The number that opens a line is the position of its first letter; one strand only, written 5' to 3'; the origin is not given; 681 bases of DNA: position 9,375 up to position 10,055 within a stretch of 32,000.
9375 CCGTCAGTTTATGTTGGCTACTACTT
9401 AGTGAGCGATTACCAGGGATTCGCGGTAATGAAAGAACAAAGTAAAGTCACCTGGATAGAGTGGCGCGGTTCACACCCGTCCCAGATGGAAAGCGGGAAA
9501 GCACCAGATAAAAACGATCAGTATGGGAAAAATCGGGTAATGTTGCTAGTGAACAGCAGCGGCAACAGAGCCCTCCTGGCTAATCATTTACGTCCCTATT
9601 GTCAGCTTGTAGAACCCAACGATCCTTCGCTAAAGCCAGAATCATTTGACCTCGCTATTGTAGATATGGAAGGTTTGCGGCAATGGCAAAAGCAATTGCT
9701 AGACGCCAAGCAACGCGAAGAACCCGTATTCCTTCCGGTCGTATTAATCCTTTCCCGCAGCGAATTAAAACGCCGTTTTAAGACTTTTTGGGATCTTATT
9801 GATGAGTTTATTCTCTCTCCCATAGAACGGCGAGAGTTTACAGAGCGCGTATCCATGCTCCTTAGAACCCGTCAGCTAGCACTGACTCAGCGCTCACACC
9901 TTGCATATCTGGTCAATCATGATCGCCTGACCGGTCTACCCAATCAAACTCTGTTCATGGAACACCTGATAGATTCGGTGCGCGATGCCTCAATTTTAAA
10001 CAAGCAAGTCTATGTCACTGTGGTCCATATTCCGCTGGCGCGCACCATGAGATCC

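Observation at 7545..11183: KaiC-like double ATPase operon whose only recognisable output is a c-di-GMP phosphodiesterase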

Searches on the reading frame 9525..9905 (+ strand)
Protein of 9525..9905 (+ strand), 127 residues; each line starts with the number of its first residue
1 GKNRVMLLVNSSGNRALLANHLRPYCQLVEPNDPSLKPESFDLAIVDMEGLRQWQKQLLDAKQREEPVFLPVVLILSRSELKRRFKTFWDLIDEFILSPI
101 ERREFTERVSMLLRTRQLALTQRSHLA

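Call 34: find_homologous_proteins(query=A3, max_evalue=1e-10)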
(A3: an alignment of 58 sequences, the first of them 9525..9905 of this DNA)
Query A3 (58 sequences) (127 aa, profile of the alignment): 17 proteins with E <= 1e-10 among 1846 candidates.
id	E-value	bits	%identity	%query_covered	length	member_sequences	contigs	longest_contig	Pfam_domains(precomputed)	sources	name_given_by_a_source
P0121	5.8e-44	167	38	92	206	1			PF00512.32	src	-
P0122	2.5e-43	165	38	94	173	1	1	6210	-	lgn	-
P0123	6.2e-43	163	40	97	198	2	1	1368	PF00512.32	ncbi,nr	ncbi:MAG: sensor histidine kinase, partial [Microcoleus sp. Co-bin12]|nr:sensor histidine kinase [Mi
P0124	2.7e-42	161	31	86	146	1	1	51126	-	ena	-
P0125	3.3e-42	161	33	95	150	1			-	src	-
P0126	5.9e-42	160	34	94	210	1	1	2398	PF00512.32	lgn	-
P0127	1.9e-39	152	36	93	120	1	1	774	-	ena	-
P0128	1.6e-38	149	36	93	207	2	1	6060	-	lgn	-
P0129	1.9e-35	139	32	92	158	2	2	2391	-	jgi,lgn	-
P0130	1.9e-34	136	35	97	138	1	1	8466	-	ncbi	ncbi:MAG: PleD family two-component response regulator, partial [Candidatus Latescibacterota bacteri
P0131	2.8e-33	132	40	75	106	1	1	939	-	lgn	-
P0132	6.4e-33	131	29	86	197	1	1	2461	PF08447.19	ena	-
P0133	6.5e-31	124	29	92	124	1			-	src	-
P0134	1.2e-28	117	32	90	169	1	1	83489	PF00990.27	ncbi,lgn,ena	-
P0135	6.1e-27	112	33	64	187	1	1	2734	PF00990.27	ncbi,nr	ncbi:diguanylate cyclase, partial [Candidatus Bipolaricaulota bacterium]|nr:diguanylate cyclase [Can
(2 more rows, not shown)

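Call 43: predict_structure(alignment_id=A4)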
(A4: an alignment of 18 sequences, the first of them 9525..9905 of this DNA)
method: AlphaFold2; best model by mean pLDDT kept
length: 127 residues; sequences in the alignment: 18
mean_pLDDT: 89.5   pTM: 0.86
mean pLDDT of the five models: 89.5, 89.4, 89.4, 89.2, 89.0
residues with pLDDT >= 90: 89; 70-90: 28; 50-70: 10; < 50: 0
segments of 3 or more residues with pLDDT < 50: none
pLDDT, mean of each block of 10 residues (from residue 1): 93 94 94 68 95 91 88 93 77 93 95 95 88
secondary structure, 60 per line:
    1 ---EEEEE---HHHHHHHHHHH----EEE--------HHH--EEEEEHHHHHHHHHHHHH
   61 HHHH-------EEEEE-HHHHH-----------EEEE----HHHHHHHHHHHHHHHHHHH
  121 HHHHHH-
elements in order: E4-8 H12-22 E27-29 E43-47 H48-64 E72-76 H78-82 E94-97 H102-126

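Call 46: fold_search(model_id=the predicted structure, library=pdb)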
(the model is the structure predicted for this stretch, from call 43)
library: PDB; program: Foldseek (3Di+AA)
matches with E <= 10: 1481; with E <= 0.001: 121
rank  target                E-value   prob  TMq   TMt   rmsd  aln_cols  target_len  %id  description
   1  1mvo                  1.5e-05  1.00  0.61  0.64   4.5       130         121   17  Crystal structure of the PhoP receiver domain from Bacillus subtilis (released 2002-10-16)
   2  2iyn_B                1.6e-05  1.00  0.65  0.67   3.5       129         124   21  The co-factor-induced pre-active conformation in PhoB (released 2006-08-30)
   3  9g85_B                3.1e-05  1.00  0.70  0.22   3.4       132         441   20  Structure of Response regulator PleD in complex with c-diGMP and ppGpp (released 2025-08-06)
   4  2jb9_A                3.5e-05  1.00  0.60  0.62   4.4       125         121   18  PhoB response regulator receiver domain constitutively-active double mutant D10A and D53E. (released 2007-01-04)
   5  1zes_B                4.0e-05  1.00  0.63  0.67   4.0       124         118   22  BeF3- activated PhoB receiver domain (released 2005-09-20)
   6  9g86_B                4.6e-05  1.00  0.75  0.24   3.4       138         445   20  Structure of Response regulator PleD in complex with c-diGMP and pppGpp (released 2025-08-06)
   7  1l5z                  5.2e-05  1.00  0.73  0.65   3.3       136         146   18  CRYSTAL STRUCTURE OF THE E121K SUBSTITUTION OF THE RECEIVER DOMAIN OF SINORHIZOBIUM MELILOTI DCTD (released 2002-10-23)
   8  1zes_A                5.5e-05  1.00  0.63  0.65   3.7       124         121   22  BeF3- activated PhoB receiver domain (released 2005-09-20)
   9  8gc6                  5.5e-05  1.00  0.59  0.61   4.6       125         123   20  1.30 Angstroem crystal structure of the N-terminal domain of BqsR from Pseudomonas aeruginosa (released 2024-04-17)
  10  3dgf                  5.9e-05  1.00  0.65  0.68   3.8       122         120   18  Structure of a histidine kinase-response regulator complex reveals insights into Two-component signaling and a novel cis (released 2009-07-07)
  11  1b00_A                6.3e-05  1.00  0.59  0.61   4.2       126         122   20  PHOB RECEIVER DOMAIN FROM ESCHERICHIA COLI (released 1999-11-19)
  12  9of4_A                6.7e-05  1.00  0.64  0.66   3.9       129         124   20  Structure of the Acinetobacter baumannii Response Regulator PmrA Receiver Domain M12I Mutation (released 2025-11-26)
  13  1zes_C                7.2e-05  1.00  0.64  0.67   3.6       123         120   22  BeF3- activated PhoB receiver domain (released 2005-09-20)
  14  9g85_A                7.7e-05  1.00  0.71  0.23   3.4       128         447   21  Structure of Response regulator PleD in complex with c-diGMP and ppGpp (released 2025-08-06)
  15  1qkk                  7.7e-05  1.00  0.72  0.66   3.2       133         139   17  Crystal structure of the receiver domain and linker region of DctD from Sinorhizobium meliloti (released 2000-07-30)
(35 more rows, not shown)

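Call 58: search_protein_representatives(alignment_id=A4)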
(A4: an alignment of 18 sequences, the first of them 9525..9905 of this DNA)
Query: 18 sequences, 167 profile positions. Proteins with E-value up to 0.001 (for the whole library): 14104; up to 1e-10: 1540; up to 1e-30: 371. The best 150 are listed.
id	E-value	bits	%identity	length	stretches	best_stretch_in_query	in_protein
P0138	3.3e-54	199.3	-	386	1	2-160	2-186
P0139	5.8e-53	195.3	-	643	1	1-136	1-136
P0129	5.9e-52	192.0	-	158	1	3-161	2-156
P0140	1.0e-51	191.2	-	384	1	1-161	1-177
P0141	1.4e-51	190.7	-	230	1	1-158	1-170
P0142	1.5e-51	190.7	-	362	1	1-135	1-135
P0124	3.7e-51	189.4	-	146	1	1-129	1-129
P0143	4.3e-51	189.2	-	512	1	1-143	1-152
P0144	5.3e-51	188.9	-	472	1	1-130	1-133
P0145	6.0e-51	188.7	-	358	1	1-142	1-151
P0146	7.9e-51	188.3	-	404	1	1-144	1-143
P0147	1.4e-50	187.5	-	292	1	1-160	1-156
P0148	1.6e-50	187.4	-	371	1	1-142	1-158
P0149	2.1e-50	186.9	-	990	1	1-129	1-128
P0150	3.5e-50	186.2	-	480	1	1-130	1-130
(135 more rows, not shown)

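Call 62: search_protein_families(library=pfam, alignment_id=A7, max_evalue=0.0001)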
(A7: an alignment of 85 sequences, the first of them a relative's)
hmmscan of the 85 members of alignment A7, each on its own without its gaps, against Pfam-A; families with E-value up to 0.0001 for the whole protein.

A. member 1, P0138 (386 aa): 2 families
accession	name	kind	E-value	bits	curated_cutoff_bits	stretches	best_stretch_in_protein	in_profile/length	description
PF02518.31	HATPase_c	-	4.8e-30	104.7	26.4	1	269-374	5-110/111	Histidine kinase-, DNA gyrase B-, and HSP90-like ATPase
PF00512.31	HisKA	-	7.7e-14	51.9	26.9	1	148-215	2-66/66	His Kinase A (phospho-acceptor) domain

B. families by the number of members that match (of 85 scanned): 25 families
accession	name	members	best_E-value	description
PF02518.31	HATPase_c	65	3.2e-34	Histidine kinase-, DNA gyrase B-, and HSP90-like ATPase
PF00512.31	HisKA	50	4.4e-22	His Kinase A (phospho-acceptor) domain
PF00989.32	PAS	47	1.8e-57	PAS fold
PF08448.16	PAS_4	46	1.2e-66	PAS fold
PF13426.13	PAS_9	46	4.6e-63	PAS domain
PF08447.18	PAS_3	42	4.3e-81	PAS fold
PF13188.13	PAS_8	41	2.6e-40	PAS domain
PF13185.12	GAF_2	18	1.4e-49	GAF domain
PF01590.32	GAF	15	9.1e-23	GAF domain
PF13581.12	HATPase_c_2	14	1.3e-30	Histidine kinase-like ATPase domain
PF07730.19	HisKA_3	13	1.8e-16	Histidine kinase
PF00072.30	Response_reg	12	1.6e-28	Response regulator receiver domain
PF13492.12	GAF_3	12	1.8e-14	GAF domain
PF12860.13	PAS_7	8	4.1e-17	PAS fold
PF07228.17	SpoIIE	3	2.2e-54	Stage II sporulation protein E (SpoIIE)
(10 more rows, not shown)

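Call 63: find_encoding_contigs(protein=P0134, flank=5000, max_places=2)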
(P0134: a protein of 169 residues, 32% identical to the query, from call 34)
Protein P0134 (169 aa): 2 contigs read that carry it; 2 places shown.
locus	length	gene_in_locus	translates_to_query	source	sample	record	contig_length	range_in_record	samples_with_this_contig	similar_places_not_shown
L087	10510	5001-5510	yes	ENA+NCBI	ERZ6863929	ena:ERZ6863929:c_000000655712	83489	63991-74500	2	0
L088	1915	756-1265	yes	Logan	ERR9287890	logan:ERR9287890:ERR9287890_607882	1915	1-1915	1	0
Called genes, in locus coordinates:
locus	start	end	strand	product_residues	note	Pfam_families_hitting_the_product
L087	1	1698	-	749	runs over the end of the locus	PF00317:Ribonuc_red_lgN, PF02867:Ribonuc_red_lgC, PF12637:TSCPD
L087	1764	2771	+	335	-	PF01699:Na_Ca_ex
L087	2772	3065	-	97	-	PF22277:EncFtn-like, PF02915:Rubrerythrin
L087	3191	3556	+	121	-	PF06745:ATPase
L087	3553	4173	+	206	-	PF06745:ATPase, PF13481:AAA_25 (weak), PF06745:ATPase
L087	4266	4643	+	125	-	PF06745:ATPase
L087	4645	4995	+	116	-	PF00072:Response_reg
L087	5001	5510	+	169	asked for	PF00990:GGDEF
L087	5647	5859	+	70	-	PF00990:GGDEF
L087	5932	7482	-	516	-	PF06414:Zeta_toxin (faint), PF13238:AAA_18 (weak), PF13671:AAA_33, PF13207:AAA_17 (faint)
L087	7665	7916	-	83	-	-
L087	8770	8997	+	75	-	PF13396:PLDc_N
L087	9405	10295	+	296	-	PF03279:Lip_A_acyltrans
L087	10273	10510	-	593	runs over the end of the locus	PF00664:ABC_membrane, PF00005:ABC_tran, PF02463:SMC_N (weak)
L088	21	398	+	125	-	PF06745:ATPase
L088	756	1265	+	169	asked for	PF00990:GGDEF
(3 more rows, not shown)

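Call 64: find_encoding_contigs(protein=P0124, flank=5000, max_places=2)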
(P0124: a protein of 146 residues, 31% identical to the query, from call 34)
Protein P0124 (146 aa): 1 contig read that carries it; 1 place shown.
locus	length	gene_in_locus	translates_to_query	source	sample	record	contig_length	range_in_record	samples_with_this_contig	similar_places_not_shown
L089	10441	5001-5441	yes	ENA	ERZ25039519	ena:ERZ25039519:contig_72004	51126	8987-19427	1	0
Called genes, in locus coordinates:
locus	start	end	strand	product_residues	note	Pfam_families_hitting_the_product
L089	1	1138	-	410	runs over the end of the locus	PF05626:DUF790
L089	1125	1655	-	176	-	PF16203:ERCC3_RAD25_C, PF00271:Helicase_C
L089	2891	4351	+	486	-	PF00154:RecA_N (faint), PF03796:DnaB_C (faint), PF06745:ATPase, PF13173:AAA_14 (faint), PF13191:AAA_16 (faint), PF13401:AAA_22 (faint), PF13481:AAA_25 (weak), PF06745:ATPase, +1 more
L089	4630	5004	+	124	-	PF00072:Response_reg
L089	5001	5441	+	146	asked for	-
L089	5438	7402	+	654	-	PF08448:PAS_4, PF12860:PAS_7 (faint), PF13188:PAS_8 (faint), PF08448:PAS_4, PF00989:PAS (weak), PF08448:PAS_4, PF13426:PAS_9 (weak), PF00512:HisKA, +3 more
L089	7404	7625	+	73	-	PF02518:HATPase_c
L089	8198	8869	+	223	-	PF00072:Response_reg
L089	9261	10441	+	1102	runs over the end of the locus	PF00512:HisKA, PF02518:HATPase_c, PF00072:Response_reg, PF00989:PAS, PF08448:PAS_4, PF13188:PAS_8 (faint), PF13426:PAS_9 (weak)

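Call 81: search_protein_families(library=pfam, alignment_id=A3, max_evalue=0.01)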
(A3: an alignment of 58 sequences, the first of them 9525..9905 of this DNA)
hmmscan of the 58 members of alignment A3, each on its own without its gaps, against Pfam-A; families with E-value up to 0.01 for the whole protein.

A. member 1, window:9525-9905:+ (127 aa): 0 families

B. families by the number of members that match (of 58 scanned): 3 families
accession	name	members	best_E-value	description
PF00072.30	Response_reg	9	2.8e-05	Response regulator receiver domain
PF21695.3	GlnR_1st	5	3.9e-06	Transcription regulator GlnR, N-terminal domain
PF19683.4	DUF6185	1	0.0067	Family of unknown function (DUF6185)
